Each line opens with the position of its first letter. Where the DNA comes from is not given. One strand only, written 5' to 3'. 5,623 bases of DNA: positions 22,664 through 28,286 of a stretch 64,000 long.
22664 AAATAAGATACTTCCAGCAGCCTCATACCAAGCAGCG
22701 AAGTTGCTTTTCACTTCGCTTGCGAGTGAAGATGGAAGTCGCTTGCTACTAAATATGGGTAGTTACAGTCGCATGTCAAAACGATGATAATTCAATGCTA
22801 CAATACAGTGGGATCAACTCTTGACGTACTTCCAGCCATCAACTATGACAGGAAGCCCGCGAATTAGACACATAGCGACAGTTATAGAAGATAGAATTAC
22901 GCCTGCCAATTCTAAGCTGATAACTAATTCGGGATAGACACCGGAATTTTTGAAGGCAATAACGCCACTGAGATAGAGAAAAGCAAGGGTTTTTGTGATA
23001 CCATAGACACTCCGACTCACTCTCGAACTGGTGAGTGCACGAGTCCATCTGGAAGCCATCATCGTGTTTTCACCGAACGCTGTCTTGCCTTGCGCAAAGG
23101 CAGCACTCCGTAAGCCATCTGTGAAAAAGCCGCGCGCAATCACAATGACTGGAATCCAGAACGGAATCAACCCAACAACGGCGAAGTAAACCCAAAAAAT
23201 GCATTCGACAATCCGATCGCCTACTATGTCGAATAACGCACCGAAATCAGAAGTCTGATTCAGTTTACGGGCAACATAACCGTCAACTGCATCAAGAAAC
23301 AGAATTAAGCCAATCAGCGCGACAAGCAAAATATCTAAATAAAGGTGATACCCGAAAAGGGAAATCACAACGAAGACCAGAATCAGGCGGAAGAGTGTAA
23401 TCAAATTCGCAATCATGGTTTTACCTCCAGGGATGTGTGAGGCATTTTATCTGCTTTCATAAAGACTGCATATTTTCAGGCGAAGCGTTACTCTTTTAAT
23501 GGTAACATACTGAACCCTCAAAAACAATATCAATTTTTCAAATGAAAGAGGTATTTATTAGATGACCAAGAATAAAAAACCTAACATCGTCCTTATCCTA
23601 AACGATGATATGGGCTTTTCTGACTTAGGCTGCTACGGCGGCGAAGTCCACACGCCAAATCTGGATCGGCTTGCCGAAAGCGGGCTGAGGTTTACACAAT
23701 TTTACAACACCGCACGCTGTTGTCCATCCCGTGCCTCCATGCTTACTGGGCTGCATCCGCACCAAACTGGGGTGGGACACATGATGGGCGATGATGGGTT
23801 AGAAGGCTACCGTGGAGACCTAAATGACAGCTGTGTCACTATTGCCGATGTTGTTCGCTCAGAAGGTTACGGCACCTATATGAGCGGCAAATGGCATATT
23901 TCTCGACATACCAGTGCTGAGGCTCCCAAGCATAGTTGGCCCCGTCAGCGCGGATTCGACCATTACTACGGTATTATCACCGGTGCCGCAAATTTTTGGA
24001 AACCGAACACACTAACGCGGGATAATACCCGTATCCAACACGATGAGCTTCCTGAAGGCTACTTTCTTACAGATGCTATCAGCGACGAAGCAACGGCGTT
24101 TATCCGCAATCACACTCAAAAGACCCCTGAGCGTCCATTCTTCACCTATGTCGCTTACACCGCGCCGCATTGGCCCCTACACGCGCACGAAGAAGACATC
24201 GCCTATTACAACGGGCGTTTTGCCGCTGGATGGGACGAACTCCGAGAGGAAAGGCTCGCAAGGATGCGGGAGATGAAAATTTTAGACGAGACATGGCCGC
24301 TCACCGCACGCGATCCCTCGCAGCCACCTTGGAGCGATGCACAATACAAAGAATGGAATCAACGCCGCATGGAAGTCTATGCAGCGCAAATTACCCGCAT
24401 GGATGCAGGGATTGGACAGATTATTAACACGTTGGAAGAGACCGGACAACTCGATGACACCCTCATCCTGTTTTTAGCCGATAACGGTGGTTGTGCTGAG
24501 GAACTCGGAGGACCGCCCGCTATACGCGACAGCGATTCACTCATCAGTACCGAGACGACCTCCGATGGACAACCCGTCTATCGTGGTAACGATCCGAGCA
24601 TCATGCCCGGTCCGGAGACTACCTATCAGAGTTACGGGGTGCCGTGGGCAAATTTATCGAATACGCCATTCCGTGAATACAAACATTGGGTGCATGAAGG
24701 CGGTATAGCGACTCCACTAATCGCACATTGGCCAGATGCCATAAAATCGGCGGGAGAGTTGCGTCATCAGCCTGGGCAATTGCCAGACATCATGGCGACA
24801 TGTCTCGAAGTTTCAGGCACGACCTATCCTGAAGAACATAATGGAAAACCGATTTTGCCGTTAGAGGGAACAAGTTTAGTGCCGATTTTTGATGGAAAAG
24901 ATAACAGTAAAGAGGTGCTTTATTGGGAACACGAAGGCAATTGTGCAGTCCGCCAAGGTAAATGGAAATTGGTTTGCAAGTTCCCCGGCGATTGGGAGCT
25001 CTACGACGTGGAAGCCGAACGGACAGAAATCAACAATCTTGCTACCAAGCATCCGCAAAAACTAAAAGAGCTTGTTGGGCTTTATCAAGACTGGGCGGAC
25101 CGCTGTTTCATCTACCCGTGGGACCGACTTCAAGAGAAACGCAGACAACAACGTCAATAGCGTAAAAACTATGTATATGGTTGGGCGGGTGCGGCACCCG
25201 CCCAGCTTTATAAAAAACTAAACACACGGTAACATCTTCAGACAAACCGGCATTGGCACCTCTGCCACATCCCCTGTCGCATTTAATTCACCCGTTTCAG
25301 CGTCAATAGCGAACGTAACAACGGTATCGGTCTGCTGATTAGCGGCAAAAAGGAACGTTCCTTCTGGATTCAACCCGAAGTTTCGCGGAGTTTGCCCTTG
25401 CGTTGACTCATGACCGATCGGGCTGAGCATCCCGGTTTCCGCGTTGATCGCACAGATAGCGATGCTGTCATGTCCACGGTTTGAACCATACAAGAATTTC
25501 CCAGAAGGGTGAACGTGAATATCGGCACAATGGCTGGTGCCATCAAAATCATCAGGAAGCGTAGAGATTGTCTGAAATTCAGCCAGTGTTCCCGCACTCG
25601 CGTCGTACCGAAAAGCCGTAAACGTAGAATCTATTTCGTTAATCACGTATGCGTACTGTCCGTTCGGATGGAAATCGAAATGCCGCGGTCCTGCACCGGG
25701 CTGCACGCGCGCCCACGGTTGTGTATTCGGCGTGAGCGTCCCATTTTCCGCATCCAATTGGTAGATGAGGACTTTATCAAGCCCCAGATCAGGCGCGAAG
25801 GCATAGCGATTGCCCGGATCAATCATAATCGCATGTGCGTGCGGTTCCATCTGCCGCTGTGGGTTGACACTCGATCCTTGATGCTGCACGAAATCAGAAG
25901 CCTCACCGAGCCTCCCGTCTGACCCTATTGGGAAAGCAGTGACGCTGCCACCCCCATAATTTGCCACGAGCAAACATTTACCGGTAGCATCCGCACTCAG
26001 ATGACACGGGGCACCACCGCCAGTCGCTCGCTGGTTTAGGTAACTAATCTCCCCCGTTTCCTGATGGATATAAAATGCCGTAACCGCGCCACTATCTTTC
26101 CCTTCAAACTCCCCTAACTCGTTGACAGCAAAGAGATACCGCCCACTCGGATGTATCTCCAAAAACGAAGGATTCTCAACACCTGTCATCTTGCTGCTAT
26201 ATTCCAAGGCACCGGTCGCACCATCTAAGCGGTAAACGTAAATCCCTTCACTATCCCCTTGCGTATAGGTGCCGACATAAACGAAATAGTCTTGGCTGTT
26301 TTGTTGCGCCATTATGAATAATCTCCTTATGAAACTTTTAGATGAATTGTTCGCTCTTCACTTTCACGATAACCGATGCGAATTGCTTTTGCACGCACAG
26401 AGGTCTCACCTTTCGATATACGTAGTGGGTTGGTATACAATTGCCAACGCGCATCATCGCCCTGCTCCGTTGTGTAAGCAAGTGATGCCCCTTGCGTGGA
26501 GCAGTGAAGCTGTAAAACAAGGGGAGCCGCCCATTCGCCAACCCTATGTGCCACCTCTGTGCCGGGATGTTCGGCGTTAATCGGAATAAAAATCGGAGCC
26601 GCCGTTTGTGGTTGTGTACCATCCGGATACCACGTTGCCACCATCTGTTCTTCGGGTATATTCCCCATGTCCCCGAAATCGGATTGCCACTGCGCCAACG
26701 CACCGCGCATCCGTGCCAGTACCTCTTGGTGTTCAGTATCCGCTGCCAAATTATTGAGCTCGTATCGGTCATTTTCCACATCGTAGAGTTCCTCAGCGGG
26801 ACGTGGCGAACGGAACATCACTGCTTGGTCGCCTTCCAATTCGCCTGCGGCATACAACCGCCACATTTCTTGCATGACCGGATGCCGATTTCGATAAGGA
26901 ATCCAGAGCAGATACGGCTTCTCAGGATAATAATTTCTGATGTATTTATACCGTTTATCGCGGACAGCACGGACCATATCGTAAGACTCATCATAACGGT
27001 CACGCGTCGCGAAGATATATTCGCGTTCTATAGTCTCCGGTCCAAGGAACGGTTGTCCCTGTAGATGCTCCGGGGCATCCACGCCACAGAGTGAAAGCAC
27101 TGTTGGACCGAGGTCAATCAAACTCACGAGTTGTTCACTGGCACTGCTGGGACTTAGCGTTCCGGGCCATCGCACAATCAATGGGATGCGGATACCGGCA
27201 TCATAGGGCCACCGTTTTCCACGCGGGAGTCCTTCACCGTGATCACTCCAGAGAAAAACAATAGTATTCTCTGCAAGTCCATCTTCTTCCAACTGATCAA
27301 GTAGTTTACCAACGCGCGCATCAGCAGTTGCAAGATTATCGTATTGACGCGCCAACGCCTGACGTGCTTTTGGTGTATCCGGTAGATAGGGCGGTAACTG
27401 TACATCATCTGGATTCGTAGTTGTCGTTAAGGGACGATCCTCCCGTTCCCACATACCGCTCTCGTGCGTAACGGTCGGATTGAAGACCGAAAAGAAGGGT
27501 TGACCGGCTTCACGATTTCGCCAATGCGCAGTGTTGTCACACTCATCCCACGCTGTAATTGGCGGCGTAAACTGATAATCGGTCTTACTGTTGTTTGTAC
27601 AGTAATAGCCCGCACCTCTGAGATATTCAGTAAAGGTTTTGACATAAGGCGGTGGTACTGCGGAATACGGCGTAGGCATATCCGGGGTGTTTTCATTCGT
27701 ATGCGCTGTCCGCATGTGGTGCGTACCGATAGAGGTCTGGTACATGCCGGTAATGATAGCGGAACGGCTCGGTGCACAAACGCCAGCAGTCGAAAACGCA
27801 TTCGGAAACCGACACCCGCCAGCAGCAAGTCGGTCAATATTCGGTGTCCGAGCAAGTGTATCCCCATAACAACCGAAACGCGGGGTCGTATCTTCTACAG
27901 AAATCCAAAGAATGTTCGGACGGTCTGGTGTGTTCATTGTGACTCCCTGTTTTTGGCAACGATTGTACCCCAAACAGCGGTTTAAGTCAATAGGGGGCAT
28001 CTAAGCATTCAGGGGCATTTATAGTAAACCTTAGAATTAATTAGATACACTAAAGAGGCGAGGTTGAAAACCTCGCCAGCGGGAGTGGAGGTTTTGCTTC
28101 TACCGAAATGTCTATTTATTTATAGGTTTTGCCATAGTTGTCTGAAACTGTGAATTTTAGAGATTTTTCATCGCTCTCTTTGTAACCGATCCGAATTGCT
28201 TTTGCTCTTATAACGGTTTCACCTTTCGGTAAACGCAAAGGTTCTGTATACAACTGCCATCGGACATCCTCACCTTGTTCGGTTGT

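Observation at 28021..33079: Conserved ~110-nt element with mutually exclusive hairpins upstream of two sulfatase genes, including a fossil sulfatase stop-codon region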

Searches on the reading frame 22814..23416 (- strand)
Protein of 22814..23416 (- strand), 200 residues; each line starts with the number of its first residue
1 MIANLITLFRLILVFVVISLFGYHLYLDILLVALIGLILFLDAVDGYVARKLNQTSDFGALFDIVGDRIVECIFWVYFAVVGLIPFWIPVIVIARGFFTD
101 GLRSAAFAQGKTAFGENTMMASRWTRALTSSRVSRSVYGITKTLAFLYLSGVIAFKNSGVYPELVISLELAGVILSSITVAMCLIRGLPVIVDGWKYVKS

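Call 43: search_protein_families(library=pfam, proteins=[window:22814-23416:-])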
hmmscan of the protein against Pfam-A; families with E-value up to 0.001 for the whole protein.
window:22814-23416:- (200 aa): 1 family
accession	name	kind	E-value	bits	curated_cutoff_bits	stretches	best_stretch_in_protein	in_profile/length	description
PF01066.26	CDP-OH_P_transf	-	6.4e-19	69.3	22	1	2-161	3-138/152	CDP-alcohol phosphatidyltransferase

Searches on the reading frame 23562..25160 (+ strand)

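Call 43: search_protein_families(library=pfam, proteins=[window:23562-25160:+])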
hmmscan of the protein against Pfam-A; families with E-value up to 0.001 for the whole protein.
window:23562-25160:+ (532 aa): 3 families
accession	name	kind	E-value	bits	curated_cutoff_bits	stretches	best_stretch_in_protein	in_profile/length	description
PF00884.28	Sulfatase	-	3.3e-63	214.2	25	1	7-419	1-300/301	Sulfatase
PF16347.10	SGSH_C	-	1.1e-09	39.1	29.3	1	374-497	8-135/154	N-sulphoglucosamine sulphohydrolase, C-terminal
PF01663.27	Phosphodiest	-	1.3e-09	38.6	23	1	10-309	2-220/342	Type I phosphodiesterase / nucleotide pyrophosphatase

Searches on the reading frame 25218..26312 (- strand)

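Call 6: search_protein_families(library=pfam, proteins=[window:25218-26312:-])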
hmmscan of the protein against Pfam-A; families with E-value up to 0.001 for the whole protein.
window:25218-26312:- (364 aa): 1 family
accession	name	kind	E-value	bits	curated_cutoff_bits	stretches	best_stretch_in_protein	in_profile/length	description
PF10282.15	Lactonase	-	3.1e-124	415.1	21.7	1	11-359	2-343/344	Lactonase, 7-bladed beta-propeller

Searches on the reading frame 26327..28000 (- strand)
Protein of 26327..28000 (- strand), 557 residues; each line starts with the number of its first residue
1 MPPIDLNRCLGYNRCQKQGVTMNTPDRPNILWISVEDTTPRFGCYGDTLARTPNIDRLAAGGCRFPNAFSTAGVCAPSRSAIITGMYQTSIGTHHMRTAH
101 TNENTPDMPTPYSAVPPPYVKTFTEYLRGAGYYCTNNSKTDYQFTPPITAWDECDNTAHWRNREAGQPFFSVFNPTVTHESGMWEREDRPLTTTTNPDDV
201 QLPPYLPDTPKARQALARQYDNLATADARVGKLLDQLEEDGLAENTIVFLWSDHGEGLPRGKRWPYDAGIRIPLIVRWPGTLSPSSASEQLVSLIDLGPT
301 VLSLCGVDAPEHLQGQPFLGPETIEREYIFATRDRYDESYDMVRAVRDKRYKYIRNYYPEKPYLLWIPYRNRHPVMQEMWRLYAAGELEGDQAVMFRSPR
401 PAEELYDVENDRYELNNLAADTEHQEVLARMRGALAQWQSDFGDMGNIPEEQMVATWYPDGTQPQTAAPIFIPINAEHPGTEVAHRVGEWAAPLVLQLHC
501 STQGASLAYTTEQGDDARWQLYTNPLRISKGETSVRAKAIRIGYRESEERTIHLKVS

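Call 6: search_protein_families(library=pfam, proteins=[window:26327-28000:-])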
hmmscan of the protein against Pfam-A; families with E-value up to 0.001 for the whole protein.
window:26327-28000:- (557 aa): 5 families
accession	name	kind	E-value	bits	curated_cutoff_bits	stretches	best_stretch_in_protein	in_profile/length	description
PF00884.28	Sulfatase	-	4e-41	141.7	25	1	28-307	1-301/301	Sulfatase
PF16347.10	SGSH_C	-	3.6e-21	76.4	29.3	1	262-363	8-116/154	N-sulphoglucosamine sulphohydrolase, C-terminal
PF01663.27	Phosphodiest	-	7.5e-11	42.6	23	1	49-255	14-220/342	Type I phosphodiesterase / nucleotide pyrophosphatase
PF13290.12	CHB_HEX_C_1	-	9.1e-05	22.8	22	1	488-548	4-64/67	Chitobiase/beta-hexosaminidase C-terminal domain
PF02995.22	DUF229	-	0.00076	18.7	25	1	220-334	307-343/496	Protein of unknown function (DUF229)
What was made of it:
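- Checked: Both copies lie 5' of sulfatase genes: sulfA 26327-27937 and sulfC 31422-32894 (call 6).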

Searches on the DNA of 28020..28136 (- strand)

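Call 71: search_dna_similar(query=window:28020-28136:-, collection=ecoli_genomes, mode=distant, max_evalue=0.01, max_rows=5)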
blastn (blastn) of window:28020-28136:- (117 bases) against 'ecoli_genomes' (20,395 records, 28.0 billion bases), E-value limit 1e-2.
No match.
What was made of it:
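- On ERIC / E. coli REP-BIME: blastn (word size 11) against 5,426 E. coli genomes found no match (call 71).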
